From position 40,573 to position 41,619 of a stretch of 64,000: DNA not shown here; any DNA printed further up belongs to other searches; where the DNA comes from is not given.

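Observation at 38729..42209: Tandem array of four large prepilin-type paralogs, with gene-conversion tracts and no assembly machinery nearby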

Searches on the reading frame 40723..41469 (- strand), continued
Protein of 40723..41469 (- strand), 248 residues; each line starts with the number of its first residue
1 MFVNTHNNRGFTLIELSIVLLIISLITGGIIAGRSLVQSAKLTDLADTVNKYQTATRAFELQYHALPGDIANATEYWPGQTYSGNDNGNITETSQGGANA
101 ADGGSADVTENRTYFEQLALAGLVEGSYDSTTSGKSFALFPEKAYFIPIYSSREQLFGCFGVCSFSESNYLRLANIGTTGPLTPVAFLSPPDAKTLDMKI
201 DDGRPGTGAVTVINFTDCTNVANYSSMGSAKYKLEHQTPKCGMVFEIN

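Call 53: search_protein_families(library=pfam, proteins=[L008:2311-3066:-, L008:3029-4051:-, L008:4032-4709:-, L008:4709-6628:-, L008:8573-9694:-, L008:9695-10870:-, L008:10947-12224:-, L008:8229-8474:+, L046:2430-3002:+], max_evalue=0.1)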
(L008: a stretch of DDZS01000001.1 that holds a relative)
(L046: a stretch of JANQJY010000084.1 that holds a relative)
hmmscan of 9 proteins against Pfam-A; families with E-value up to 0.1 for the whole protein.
L008:2311-3066:- (251 aa): 16 families
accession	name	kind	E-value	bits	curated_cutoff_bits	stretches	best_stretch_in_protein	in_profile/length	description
PF00005.33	ABC_tran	-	5.3e-25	89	25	1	32-172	1-136/137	ABC transporter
PF13304.12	AAA_21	-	2.7e-15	57.7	27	2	104-203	166-299/304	AAA domain, putative AbiEii toxin, Type IV TA system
PF13604.12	AAA_30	-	0.0001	22.6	27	1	44-87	20-61/191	AAA domain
PF13245.12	AAA_19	-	0.0016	19.1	25.1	1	44-87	13-56/134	AAA domain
PF25201.1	nSTAND6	-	0.0027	18.2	27.7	1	26-70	2-46/148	Novel STAND NTPase 6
PF03266.21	NTPase_1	-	0.011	16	23.9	1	48-84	5-39/168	NTPase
PF03193.22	RsgA_GTPase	-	0.017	15.4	30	1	28-76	93-140/174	RsgA GTPase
PF02463.25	SMC_N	-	0.021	14.7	40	0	43-62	25-44/220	RecF/RecN/SMC N terminal domain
PF13191.12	AAA_16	-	0.024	15.6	32.6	1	43-91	25-66/167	AAA ATPase domain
PF13476.12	AAA_23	-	0.032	15.3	27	1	19-62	4-39/201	AAA domain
PF13401.12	AAA_22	-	0.034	14.9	27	1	47-98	10-33/130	AAA domain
PF00448.28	SRP54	-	0.039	14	22.7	1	47-97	6-56/196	SRP54-type protein, GTPase domain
PF05970.20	PIF1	-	0.039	14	25.9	1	28-81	6-64/223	PIF1-like helicase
PF03308.22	MeaB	-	0.044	13.2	23.1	1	28-79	19-70/273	Methylmalonyl Co-A mutase-associated GTPase MeaB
PF13175.12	AAA_15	-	0.055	13.5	32.1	0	36-67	18-48/374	AAA ATPase domain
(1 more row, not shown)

L008:3029-4051:- (340 aa): 0 families

L008:4032-4709:- (225 aa): 1 family
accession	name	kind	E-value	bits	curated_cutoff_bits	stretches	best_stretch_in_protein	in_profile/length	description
PF08954.16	Trimer_CC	-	0.0066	16.5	27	1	39-67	22-50/52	Trimerisation motif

L008:4709-6628:- (639 aa): 1 family
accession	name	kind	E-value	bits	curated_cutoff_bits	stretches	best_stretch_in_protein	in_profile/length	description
PF19756.4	DUF6243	-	0.074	13.8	25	0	35-63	33-61/67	Family of unknown function (DUF6243)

L008:8573-9694:- (373 aa): 1 family
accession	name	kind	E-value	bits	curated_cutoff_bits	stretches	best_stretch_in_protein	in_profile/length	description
PF01435.24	Peptidase_M48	-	0.0014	19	20.3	0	137-176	34-78/186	Peptidase family M48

L008:9695-10870:- (391 aa): 1 family
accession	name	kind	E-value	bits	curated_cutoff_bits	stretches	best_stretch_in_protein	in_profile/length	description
PF01435.24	Peptidase_M48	-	5.5e-05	23.5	20.3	1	178-247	122-180/186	Peptidase family M48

L008:10947-12224:- (425 aa): 12 families
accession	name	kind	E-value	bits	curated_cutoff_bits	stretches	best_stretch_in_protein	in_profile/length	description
PF16360.10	GTP-bdg_M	-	1.2e-29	103.2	29.5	1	115-194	1-79/79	GTP-binding GTPase Middle Region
PF13167.11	GTP-bdg_N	-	7.5e-23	81.4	25.4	1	25-112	2-88/89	GTP-binding GTPase N-terminal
PF01926.29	MMR_HSR1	-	1.5e-20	73.8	21.9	1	202-323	2-113/113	50S ribosome-binding GTPase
PF19275.4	HflX_C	-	2.6e-11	43.9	26.4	1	336-424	13-102/102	HflX C-terminal domain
PF02421.24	FeoB_N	-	4.9e-05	23.3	27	1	202-294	3-94/156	Ferrous iron transport protein B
PF00025.27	Arf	-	0.00013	21.9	22.3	1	204-327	19-128/174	ADP-ribosylation factor family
PF00350.29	Dynamin_N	-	0.001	19.6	27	0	202-236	1-35/168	Dynamin family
PF03193.22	RsgA_GTPase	-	0.0019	18.5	30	0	201-226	108-133/174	RsgA GTPase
PF00009.33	GTP_EFTU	-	0.02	14.9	26.5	0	202-221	6-25/188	Elongation factor Tu GTP binding domain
PF13191.12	AAA_16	-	0.026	15.5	32.6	1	188-323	14-140/167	AAA ATPase domain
PF00071.28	Ras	-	0.026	14.5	21.6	1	203-328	3-118/162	Ras family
PF09439.16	SRPRB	-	0.035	13.9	25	1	201-326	5-121/178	Signal recognition particle receptor beta subunit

L008:8229-8474:+ (81 aa): 0 families

L046:2430-3002:+ (190 aa): 2 families
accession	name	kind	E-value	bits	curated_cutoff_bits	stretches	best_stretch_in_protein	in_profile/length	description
PF01612.26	DNA_pol_A_exo1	-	1.2e-37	129.9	23.6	1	6-155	22-172/173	3'-5' exonuclease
PF13482.12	RNase_H_2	-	2e-05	25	22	1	9-77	3-78/165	RNase_H superfamily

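Call 58: search_protein_families(library=ncbifam, proteins=[L008:249-1433:+, L046:8276-9772:+, L008:6628-7830:-, L008:4709-6628:-, L008:3029-4051:-, L008:4032-4709:-], max_evalue=0.01)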
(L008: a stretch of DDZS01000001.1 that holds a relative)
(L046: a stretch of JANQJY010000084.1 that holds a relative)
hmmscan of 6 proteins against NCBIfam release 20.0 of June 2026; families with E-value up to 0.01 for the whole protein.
L008:249-1433:+ (394 aa): 20 families
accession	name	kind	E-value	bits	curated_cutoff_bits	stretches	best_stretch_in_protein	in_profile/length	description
TIGR01420.1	pilT_fam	subfamily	3.2e-126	421.2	319.1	1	12-347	5-341/343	PilT/PilU family type 4a pilus ATPase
TIGR02525.1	plasmid_TraJ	equivalog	4.3e-45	154.3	368.3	1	76-340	91-363/372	plasmid transfer ATPase TraJ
NF041000.1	ATPase_ComGA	equivalog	3.6e-37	127.8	300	1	84-275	79-265/267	competence type IV pilus ATPase ComGA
TIGR02533.1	type_II_gspE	equivalog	2.5e-36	125.4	630.25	1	107-275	217-379/486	type II secretion system ATPase GspE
TIGR02538.1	type_IV_pilB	equivalog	4.4e-35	121.3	675.65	1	119-299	302-480/564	type IV-A pilus assembly ATPase PilB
NF007755.0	PRK10436.1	equivalog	1.5e-33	116.1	617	1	82-275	166-355/465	type II secretion system protein GspE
TIGR02524.1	dot_icm_DotB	equivalog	1.6e-29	103.3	463.3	1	82-308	83-318/358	Dot/Icm type IV secretion system ATPase DotB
NF053534.1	T4PilAsmATPsTfpB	equivalog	1.2e-28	99.9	850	1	107-275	310-472/584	type IV pilus assembly ATPase TfpB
TIGR02788.1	VirB11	equivalog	1.3e-17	63.8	249.95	1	121-255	136-271/308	P-type DNA transfer ATPase VirB11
NF058587.1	archaellum_moto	equivalog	2.2e-16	59.7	550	1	127-246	273-393/527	archaellum flagellar ATPase motor FlaI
TIGR03819.1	heli_sec_ATPase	hypoth_equivalog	3.2e-15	56.2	373.15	1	123-243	172-294/340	TadA family conjugal transfer-associated ATPase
TIGR02782.1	TrbB_P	equivalog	3.9e-15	55.9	304.55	1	129-256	136-262/303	P-type conjugative transfer ATPase TrbB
NF010469.0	PRK13894.1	subfamily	4.8e-13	49.1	508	1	131-253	151-271/320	conjugal transfer ATPase TrbB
NF053672.1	bindosome_BasE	exception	8.2e-12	44.6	1000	1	108-263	251-405/512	bindosome assembly system ATPase subunit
NF010425.0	PRK13851.1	equivalog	1.6e-10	40.4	461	1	121-249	154-283/344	type IV secretion system protein VirB11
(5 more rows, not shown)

L046:8276-9772:+ (498 aa): 28 families (the best 25 are shown)
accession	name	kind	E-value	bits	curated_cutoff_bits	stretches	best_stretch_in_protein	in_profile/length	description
TIGR03819.1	heli_sec_ATPase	hypoth_equivalog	1.2e-92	310.8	373.15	1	140-431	52-339/340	TadA family conjugal transfer-associated ATPase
TIGR02788.1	VirB11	equivalog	1.7e-73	247.4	249.95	2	254-429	132-305/308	P-type DNA transfer ATPase VirB11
NF010475.0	PRK13900.1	equivalog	9.4e-64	215.6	389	2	255-430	149-322/333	type IV secretion system ATPase VirB11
TIGR02782.1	TrbB_P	equivalog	7.2e-63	212.7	304.55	1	143-438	14-298/303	P-type conjugative transfer ATPase TrbB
NF058587.1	archaellum_moto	equivalog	9.5e-61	206.1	550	1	124-453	127-455/527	archaellum flagellar ATPase motor FlaI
NF010469.0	PRK13894.1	subfamily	5.8e-53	180.3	508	1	143-441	27-315/320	conjugal transfer ATPase TrbB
NF010407.0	PRK13833.1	subfamily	2.2e-46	158.8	499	1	144-438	23-305/323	conjugal transfer protein TrbB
NF053672.1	bindosome_BasE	exception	1.3e-39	136.3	1000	1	173-450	176-442/512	bindosome assembly system ATPase subunit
NF010425.0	PRK13851.1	equivalog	1e-37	129.8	461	2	254-420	150-315/344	type IV secretion system protein VirB11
NF041000.1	ATPase_ComGA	equivalog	9.2e-21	74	300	1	259-399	120-253/267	competence type IV pilus ATPase ComGA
TIGR01420.1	pilT_fam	subfamily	2.2e-19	69.9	319.1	1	145-416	7-264/343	PilT/PilU family type 4a pilus ATPase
TIGR02525.1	plasmid_TraJ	equivalog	8.7e-19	67.7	368.3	1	270-427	153-307/372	plasmid transfer ATPase TraJ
NF007755.0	PRK10436.1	equivalog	6.8e-16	58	617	1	227-391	181-336/465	type II secretion system protein GspE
TIGR02533.1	type_II_gspE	equivalog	1.2e-15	57.1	630.25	1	248-390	225-359/486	type II secretion system ATPase GspE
TIGR02538.1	type_IV_pilB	equivalog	1.5e-14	53.5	675.65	1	252-390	302-432/564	type IV-A pilus assembly ATPase PilB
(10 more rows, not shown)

L008:6628-7830:- (400 aa): 6 families
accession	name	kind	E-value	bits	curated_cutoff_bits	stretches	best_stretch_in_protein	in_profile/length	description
TIGR02120.1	GspF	equivalog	1.7e-82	277.8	424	1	4-393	1-396/401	type II secretion system inner membrane protein GspF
NF052607.1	T4PiliAsmPilCThrm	equivalog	8.2e-72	242.5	700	1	1-398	1-404/406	type IV pilus assembly protein PilC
NF052606.1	T4PiliAsmPilCMyx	equivalog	5.7e-61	206.6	700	1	2-393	20-413/419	type IV pilus assembly protein PilC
NF047826.1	T3SSXpsF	equivalog_domain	3.6e-57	194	650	1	1-393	1-399/405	type II secretion system protein XpsF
NF007861.0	PRK10573.1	equivalog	1e-55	189.5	401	1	4-393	7-393/401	protein transport protein HofC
NF041012.2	T4P_ComGB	equivalog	3e-35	122.1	240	1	65-395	7-331/332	competence type IV pilus assembly protein ComGB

L008:4709-6628:- (639 aa): 0 families

L008:3029-4051:- (340 aa): 0 families

L008:4032-4709:- (225 aa): 1 family
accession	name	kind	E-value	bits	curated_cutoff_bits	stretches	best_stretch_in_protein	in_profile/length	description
NF049847.1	FtsL_COG5462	equivalog_domain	0.0006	19.4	50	1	17-63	4-50/85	cell division protein FtsL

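Call 67: find_encoding_contigs(protein=P0052, flank=10000, max_places=2)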
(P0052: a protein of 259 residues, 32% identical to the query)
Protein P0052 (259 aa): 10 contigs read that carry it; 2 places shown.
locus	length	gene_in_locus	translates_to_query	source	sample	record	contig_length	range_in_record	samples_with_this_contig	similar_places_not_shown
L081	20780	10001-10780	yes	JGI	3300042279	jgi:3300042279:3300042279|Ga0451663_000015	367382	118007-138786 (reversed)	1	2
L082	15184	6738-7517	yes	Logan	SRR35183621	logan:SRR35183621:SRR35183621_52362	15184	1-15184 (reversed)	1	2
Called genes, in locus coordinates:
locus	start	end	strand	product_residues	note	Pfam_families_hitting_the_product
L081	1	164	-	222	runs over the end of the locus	PF00005:ABC_tran, PF13304:AAA_21 (faint)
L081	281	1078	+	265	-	PF13717:Zn_ribbon_4, PF13719:Zn_ribbon_5, PF11906:DUF3426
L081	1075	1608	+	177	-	PF00156:Pribosyltran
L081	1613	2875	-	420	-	PF00278:Orn_DAP_Arg_deC, PF01168:Ala_racemase_N, PF02784:Orn_Arg_deC_N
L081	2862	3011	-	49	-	-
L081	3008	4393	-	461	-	PF00206:Lyase_1, PF14698:ASL_C2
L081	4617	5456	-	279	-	PF13419:HAD_2 (faint), PF13344:Hydrolase_6, PF00702:Hydrolase (weak), PF13242:Hydrolase_like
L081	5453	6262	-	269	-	PF01694:Rhomboid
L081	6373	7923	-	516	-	PF01921:tRNA-synt_1f, PF19269:Anticodon_2 (weak)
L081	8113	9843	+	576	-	PF05036:SPOR (faint)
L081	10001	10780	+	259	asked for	PF07963:N_methyl (weak)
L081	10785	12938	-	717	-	PF00912:Transgly, PF00905:Transpeptidase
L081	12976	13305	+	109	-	PF01491:Frataxin_Cyay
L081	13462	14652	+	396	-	PF00072:Response_reg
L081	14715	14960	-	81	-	PF13441:Gly-zipper_YMGG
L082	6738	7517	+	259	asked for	PF07963:N_methyl (weak)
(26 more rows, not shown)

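Call 68: find_encoding_contigs(protein=P0071, flank=10000, max_places=2)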
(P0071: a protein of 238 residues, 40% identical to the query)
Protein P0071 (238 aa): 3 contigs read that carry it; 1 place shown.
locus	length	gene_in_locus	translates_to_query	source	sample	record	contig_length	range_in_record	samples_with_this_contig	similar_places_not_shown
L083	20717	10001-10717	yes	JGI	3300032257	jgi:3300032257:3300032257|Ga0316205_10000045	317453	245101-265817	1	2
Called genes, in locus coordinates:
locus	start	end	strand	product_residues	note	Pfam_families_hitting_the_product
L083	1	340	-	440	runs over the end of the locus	PF13379:NMT1_2 (weak), PF16868:NMT1_3, PF09084:NMT1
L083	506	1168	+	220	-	PF13409:GST_N_2, PF13417:GST_N_3, PF14497:GST_C_3 (weak), PF13410:GST_C_2 (weak)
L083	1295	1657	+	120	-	PF09862:DUF2089, PF13556:HTH_30 (faint)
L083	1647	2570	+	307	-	PF04011:LemA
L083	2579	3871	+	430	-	PF04536:TPM_phosphatase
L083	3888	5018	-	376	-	PF06772:LtrA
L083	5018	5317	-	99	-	PF03992:ABM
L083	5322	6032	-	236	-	PF02678:Pirin, PF07883:Cupin_2 (faint), PF17954:Pirin_C_2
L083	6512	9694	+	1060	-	PF00353:HemolysinCabind, PF13385:Laminin_G_3, PF17803:Cadherin_4, PF17892:Cadherin_5, PF17963:Big_9, PF13385:Laminin_G_3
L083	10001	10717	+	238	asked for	PF07963:N_methyl (weak)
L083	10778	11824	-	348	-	PF03881:Fructosamin_kin (weak), PF01636:APH, PF01633:Choline_kinase (weak), PF02958:EcKL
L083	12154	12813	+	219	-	-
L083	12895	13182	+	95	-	-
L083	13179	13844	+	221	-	PF00072:Response_reg, PF00486:Trans_reg_C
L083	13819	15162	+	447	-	PF26769:HAMP_PhoQ, PF02518:HATPase_c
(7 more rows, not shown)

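Call 69: find_encoding_contigs(protein=P0009, flank=10000, max_places=2)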
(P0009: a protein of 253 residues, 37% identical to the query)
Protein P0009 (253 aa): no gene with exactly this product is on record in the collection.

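Call 75: find_related_loci(query=A2, collection=viral_contigs, flank=5000)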
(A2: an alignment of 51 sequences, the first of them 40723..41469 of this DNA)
Query A2 (248 aa) in viral_contigs; peptide patterns used: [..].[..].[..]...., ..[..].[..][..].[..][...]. (x = any residue, [..] = any of these).
33 stretches matched a pattern; 2 encode a relative of the query (tblastn E <= 1e-3); 2 distinct loci.
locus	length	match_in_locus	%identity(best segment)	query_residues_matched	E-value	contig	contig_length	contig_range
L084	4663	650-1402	33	10-246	3e-27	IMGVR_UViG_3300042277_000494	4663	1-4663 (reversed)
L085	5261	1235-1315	56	2-28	2e-6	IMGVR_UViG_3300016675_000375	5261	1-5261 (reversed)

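Call 86: get_annotated_region(hit=H3, flank=3000)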
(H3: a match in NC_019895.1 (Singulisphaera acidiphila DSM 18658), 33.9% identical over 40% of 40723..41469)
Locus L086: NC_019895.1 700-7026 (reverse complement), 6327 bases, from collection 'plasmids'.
description: Singulisphaera acidiphila DSM 18658 plasmid pSINAC03, complete sequence
organism: Singulisphaera acidiphila DSM 18658 (NCBI taxid 886293)
taxonomy: Bacteria; Planctomycetota; Planctomycetia; Isosphaerales; Isosphaeraceae; Singulisphaera; Singulisphaera acidiphila; Singulisphaera acidiphila DSM 18658
host: -; source: sphagnum peat from the bog Obukhovskoe (acidic wetland); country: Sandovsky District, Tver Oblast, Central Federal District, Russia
typing (MOB-suite, as given by PLSDB): conjugative; relaxase MOBF; mating-pair formation MPF_T
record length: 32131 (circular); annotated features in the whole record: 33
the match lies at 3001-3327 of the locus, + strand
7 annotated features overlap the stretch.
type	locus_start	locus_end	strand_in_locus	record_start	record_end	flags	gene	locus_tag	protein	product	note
CDS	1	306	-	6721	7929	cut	-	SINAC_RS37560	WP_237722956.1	hypothetical protein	-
CDS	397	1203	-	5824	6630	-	-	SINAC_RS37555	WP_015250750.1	ParB/RepB/Spo0J family partition protein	GO:0007059 - chromosome segregation [Evidence IEA]; GO:0000910 - cytokinesis [Evidence IEA]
CDS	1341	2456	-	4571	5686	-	-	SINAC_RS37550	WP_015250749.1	hypothetical protein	-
CDS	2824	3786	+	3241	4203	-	-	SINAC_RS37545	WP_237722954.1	prepilin-type N-terminal cleavage/methylation domain-containing protein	-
CDS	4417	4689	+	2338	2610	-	-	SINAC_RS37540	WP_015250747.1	hypothetical protein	-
CDS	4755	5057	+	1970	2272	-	-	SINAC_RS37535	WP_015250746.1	hypothetical protein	-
CDS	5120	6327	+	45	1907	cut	-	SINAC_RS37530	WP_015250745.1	ParB/RepB/Spo0J family partition protein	-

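Call 88: get_annotated_region(hit=H2, flank=6000)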
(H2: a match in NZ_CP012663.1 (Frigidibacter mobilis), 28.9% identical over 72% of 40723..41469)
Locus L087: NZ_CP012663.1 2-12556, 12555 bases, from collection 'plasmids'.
description: Frigidibacter mobilis strain cai42 plasmid pcai42B, complete sequence
organism: Frigidibacter mobilis (NCBI taxid 1335048)
taxonomy: Bacteria; Pseudomonadota; Alphaproteobacteria; Rhodobacterales; Paracoccaceae; Frigidibacter; Frigidibacter mobilis
host: -; source: oil-production water,oil-production water; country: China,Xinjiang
typing (MOB-suite, as given by PLSDB): mobilizable; replicon rep_cluster_823; relaxase MOBP
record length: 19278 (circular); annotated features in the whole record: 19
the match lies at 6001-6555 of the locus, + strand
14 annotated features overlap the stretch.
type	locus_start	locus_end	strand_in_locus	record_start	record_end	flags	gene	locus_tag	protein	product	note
CDS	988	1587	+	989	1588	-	-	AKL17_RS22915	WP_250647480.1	type IV secretory system conjugative DNA transfer family protein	-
CDS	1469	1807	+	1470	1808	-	-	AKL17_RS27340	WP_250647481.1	type IV secretory system conjugative DNA transfer family protein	-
CDS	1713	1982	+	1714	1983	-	-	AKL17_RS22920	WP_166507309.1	J domain-containing protein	GO:0006457 - protein folding [Evidence IEA]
CDS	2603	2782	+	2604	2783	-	-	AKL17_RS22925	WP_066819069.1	hypothetical protein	-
CDS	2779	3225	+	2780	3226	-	mobC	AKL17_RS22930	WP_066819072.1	plasmid mobilization relaxosome protein MobC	-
CDS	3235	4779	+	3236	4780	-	-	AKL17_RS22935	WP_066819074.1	relaxase/mobilization nuclease domain-containing protein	-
CDS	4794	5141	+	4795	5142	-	-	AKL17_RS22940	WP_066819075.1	hypothetical protein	-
CDS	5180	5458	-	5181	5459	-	-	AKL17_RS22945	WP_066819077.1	hypothetical protein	-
CDS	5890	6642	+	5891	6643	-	-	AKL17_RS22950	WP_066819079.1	prepilin-type N-terminal cleavage/methylation domain-containing protein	-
CDS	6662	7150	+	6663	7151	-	-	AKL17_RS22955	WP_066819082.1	hypothetical protein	-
CDS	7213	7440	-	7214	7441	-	-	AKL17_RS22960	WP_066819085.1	type II toxin-antitoxin system ParD family antitoxin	GO:0051983 - regulation of chromosome segregation [Evidence IEA]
CDS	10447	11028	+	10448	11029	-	-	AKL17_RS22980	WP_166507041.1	hypothetical protein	-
CDS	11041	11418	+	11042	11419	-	-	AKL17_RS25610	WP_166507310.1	hypothetical protein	-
CDS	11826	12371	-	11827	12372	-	-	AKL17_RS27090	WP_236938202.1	hypothetical protein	-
